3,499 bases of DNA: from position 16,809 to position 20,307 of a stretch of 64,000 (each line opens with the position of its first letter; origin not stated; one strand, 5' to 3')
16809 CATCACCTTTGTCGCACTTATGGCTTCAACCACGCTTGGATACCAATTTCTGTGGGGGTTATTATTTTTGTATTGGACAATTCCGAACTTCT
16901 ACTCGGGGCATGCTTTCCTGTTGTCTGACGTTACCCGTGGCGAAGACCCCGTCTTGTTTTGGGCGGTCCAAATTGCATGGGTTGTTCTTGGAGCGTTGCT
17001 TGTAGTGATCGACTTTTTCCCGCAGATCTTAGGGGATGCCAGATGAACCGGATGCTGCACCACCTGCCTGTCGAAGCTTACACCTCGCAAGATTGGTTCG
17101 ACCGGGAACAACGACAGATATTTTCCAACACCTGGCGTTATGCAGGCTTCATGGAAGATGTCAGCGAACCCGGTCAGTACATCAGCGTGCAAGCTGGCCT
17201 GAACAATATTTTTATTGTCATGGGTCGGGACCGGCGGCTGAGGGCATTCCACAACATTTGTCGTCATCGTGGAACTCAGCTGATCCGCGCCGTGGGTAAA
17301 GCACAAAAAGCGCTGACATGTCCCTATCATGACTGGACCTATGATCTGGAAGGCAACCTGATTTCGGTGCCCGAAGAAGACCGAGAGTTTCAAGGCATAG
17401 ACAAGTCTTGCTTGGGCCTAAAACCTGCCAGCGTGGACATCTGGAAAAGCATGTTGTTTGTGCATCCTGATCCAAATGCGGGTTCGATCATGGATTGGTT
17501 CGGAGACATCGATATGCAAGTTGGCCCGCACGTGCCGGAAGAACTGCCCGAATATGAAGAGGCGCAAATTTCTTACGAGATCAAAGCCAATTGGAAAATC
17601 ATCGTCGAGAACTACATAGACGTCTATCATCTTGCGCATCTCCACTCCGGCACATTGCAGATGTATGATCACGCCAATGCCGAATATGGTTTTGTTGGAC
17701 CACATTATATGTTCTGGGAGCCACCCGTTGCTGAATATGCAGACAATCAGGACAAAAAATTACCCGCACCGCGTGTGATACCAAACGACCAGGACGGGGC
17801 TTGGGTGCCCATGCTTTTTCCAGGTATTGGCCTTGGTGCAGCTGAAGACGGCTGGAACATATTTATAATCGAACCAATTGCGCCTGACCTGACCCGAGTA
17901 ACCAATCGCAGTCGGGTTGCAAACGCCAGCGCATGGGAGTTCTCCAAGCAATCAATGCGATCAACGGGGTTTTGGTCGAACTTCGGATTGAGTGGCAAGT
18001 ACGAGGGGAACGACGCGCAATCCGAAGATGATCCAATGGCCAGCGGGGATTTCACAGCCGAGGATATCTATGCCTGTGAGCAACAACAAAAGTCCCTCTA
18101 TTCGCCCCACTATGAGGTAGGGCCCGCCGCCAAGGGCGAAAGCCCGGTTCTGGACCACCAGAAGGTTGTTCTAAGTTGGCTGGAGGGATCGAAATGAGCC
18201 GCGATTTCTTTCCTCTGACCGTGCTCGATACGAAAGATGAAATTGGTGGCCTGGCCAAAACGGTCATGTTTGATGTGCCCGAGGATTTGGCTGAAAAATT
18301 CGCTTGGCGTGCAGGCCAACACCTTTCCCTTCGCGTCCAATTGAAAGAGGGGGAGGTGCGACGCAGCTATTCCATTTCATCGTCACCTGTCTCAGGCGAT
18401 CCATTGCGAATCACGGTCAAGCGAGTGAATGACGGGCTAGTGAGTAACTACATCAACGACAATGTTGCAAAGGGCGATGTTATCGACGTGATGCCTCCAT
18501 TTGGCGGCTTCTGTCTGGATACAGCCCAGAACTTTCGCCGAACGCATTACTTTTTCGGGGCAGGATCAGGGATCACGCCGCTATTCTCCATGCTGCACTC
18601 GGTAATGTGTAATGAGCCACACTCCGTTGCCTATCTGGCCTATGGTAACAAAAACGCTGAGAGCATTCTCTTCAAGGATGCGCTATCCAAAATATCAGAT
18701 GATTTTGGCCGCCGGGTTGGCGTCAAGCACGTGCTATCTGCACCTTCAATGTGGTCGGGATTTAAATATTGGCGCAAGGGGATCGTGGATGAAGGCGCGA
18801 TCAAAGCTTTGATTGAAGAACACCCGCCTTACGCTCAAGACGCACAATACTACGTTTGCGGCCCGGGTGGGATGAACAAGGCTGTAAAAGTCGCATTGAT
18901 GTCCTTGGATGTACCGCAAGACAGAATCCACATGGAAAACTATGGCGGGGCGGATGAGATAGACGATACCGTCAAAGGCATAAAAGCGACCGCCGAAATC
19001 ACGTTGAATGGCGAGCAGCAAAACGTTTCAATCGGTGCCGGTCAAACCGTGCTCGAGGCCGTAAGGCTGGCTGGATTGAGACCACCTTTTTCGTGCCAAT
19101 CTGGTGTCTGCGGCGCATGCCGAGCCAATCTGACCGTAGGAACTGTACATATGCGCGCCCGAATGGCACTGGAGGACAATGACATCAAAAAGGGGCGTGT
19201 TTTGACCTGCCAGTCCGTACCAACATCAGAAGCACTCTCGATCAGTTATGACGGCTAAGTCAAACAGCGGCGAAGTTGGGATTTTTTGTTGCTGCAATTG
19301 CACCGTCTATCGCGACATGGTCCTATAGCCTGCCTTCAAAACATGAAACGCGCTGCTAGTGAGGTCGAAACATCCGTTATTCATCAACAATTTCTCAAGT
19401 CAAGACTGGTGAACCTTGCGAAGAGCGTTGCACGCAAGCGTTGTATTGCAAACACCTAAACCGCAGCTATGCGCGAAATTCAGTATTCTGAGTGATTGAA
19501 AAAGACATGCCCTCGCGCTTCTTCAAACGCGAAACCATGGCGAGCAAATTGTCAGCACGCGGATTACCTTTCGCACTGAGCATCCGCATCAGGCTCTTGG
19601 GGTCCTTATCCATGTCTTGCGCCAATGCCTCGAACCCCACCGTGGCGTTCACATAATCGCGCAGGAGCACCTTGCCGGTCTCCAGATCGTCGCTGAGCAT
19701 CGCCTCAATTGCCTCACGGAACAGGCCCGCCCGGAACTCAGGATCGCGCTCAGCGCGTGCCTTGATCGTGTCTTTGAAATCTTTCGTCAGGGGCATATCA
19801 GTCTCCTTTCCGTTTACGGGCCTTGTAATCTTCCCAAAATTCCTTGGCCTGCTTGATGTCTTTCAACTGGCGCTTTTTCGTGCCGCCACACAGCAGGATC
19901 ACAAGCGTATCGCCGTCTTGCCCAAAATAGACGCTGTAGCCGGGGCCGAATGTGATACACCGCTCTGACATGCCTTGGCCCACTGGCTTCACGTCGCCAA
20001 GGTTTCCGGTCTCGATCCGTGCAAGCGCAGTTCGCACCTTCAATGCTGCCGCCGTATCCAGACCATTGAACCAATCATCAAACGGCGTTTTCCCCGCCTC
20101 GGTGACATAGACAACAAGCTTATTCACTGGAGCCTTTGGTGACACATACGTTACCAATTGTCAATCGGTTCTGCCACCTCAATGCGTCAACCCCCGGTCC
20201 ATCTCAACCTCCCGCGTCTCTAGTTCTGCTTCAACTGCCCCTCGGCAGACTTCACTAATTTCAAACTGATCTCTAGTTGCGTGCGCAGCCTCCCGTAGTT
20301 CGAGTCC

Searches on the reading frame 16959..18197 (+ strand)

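Call 5: search_protein_families(library=pfam, proteins=[window:16959-18197:+], max_evalue=0.01)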
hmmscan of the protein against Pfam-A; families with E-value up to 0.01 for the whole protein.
window:16959-18197:+ (412 aa): 3 families
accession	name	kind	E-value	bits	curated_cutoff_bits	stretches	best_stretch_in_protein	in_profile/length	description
PF00848.25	Ring_hydroxyl_A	-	5.9e-24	85.6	24.9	1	201-409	7-207/208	Ring hydroxylating alpha subunit (catalytic domain)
PF00355.32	Rieske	-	3e-17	62.7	20.3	1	59-141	2-82/88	Rieske [2Fe-2S] domain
PF19112.6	VanA_C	-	0.0012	19.5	23.5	1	208-235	1-28/193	Vanillate O-demethylase oxygenase C-terminal domain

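Call 6: search_protein_families(library=padloc, proteins=[window:16959-18197:+], max_evalue=0.01)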
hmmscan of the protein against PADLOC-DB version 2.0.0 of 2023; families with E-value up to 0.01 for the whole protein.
window:16959-18197:+ (412 aa): 0 families

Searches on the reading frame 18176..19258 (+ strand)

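Call 5: search_protein_families(library=pfam, proteins=[window:18176-19258:+], max_evalue=0.01)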
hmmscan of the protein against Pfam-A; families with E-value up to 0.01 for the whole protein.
window:18176-19258:+ (360 aa): 3 families
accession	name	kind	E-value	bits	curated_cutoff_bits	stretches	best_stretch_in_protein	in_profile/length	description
PF00111.32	Fer2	-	2.2e-15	56.8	21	1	275-350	1-77/77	2Fe-2S iron-sulfur cluster binding domain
PF00175.26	NAD_binding_1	-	3.1e-15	57.2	22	1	128-238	3-108/109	Oxidoreductase NAD-binding domain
PF00970.30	FAD_binding_6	-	3.3e-12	47.1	21.1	1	17-112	4-97/99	Oxidoreductase FAD-binding domain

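Call 6: search_protein_families(library=padloc, proteins=[window:18176-19258:+], max_evalue=0.01)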
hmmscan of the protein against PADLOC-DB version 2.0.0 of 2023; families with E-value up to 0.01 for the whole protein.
window:18176-19258:+ (360 aa): 0 families

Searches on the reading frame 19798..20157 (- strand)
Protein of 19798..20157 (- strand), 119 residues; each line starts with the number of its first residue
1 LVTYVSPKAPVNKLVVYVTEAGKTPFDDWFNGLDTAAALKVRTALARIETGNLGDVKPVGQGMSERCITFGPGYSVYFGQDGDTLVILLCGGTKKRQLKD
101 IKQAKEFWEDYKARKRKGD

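Call 5: search_protein_families(library=pfam, proteins=[window:19798-20157:-], max_evalue=0.01)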
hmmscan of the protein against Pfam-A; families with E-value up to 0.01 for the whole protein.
window:19798-20157:- (119 aa): 0 families

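Call 6: search_protein_families(library=padloc, proteins=[window:19798-20157:-], max_evalue=0.01)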
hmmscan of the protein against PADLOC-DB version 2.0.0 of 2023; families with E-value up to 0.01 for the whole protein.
window:19798-20157:- (119 aa): 0 families

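Call 7: search_protein_families(library=ncbifam, proteins=[window:19798-20157:-], max_evalue=0.01)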
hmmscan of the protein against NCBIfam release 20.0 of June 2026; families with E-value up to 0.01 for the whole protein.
window:19798-20157:- (119 aa): 1 family
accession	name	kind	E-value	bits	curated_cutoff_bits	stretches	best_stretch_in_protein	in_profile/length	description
TIGR02683.1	upstrm_HI1419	hypoth_equivalog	1.6e-29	102.1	62.85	1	22-111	5-95/95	type II toxin-antitoxin system RelE/ParE family toxin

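Call 42: search_protein_families(library=phrogs, proteins=[window:19798-20157:-], max_evalue=0.01)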
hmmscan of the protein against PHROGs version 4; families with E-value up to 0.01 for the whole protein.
window:19798-20157:- (119 aa): 1 family
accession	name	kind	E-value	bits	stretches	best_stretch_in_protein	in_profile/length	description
phrog_3445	-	moron, auxiliary metabolic gene and host takeover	5.9e-27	94.9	1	18-114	5-102/103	toxin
